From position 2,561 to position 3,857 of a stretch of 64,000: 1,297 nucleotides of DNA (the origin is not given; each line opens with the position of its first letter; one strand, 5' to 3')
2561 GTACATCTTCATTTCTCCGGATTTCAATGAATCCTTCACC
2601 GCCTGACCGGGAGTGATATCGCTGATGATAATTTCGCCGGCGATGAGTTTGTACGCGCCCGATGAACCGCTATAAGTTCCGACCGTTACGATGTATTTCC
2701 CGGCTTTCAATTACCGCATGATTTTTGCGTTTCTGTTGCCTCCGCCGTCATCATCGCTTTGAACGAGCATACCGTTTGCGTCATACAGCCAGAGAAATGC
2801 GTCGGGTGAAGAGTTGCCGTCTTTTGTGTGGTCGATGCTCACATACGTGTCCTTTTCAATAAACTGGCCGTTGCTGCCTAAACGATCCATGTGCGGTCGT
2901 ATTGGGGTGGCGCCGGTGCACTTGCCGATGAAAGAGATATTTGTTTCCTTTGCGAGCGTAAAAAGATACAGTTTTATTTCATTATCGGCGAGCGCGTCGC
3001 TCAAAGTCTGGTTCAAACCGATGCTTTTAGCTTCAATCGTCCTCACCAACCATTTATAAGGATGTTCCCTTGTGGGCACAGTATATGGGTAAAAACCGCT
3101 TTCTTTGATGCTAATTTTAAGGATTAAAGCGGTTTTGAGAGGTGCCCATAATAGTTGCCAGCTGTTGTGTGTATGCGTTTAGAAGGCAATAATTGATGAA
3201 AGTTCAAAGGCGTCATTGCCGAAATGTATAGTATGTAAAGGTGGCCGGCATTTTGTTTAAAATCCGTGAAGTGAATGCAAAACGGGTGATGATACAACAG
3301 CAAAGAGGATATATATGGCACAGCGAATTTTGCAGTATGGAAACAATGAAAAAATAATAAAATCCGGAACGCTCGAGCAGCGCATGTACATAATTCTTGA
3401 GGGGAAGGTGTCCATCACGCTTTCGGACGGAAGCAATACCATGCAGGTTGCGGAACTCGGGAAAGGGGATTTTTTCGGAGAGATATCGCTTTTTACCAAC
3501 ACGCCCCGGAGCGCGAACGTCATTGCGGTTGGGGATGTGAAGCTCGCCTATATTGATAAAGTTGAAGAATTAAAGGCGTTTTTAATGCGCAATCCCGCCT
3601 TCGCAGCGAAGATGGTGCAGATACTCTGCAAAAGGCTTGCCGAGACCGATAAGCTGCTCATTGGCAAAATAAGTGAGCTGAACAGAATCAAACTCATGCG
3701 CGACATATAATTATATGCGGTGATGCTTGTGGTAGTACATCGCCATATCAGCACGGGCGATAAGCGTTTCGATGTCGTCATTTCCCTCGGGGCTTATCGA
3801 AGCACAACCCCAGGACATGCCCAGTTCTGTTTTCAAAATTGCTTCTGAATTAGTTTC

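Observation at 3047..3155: About 110-bp nested-hairpin intergenic repeat in five same-orientation copies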

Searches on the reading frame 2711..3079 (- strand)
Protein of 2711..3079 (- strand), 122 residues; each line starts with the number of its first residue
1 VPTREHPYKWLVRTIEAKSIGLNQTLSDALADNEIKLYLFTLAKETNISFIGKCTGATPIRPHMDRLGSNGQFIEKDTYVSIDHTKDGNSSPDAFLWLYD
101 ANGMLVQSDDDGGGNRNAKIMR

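Call 73: search_protein_families(library=pfam, proteins=[window:2711-3079:-])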
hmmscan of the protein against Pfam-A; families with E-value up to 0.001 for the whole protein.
window:2711-3079:- (122 aa): 0 families

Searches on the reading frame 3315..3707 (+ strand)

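Call 39: search_protein_families(library=pfam, proteins=[window:3315-3707:+])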
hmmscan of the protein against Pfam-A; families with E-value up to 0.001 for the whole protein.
window:3315-3707:+ (131 aa): 1 family
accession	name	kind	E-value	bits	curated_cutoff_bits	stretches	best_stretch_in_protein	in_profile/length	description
PF00027.35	cNMP_binding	-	4e-20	72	27.5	1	7-92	3-88/89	Cyclic nucleotide-binding domain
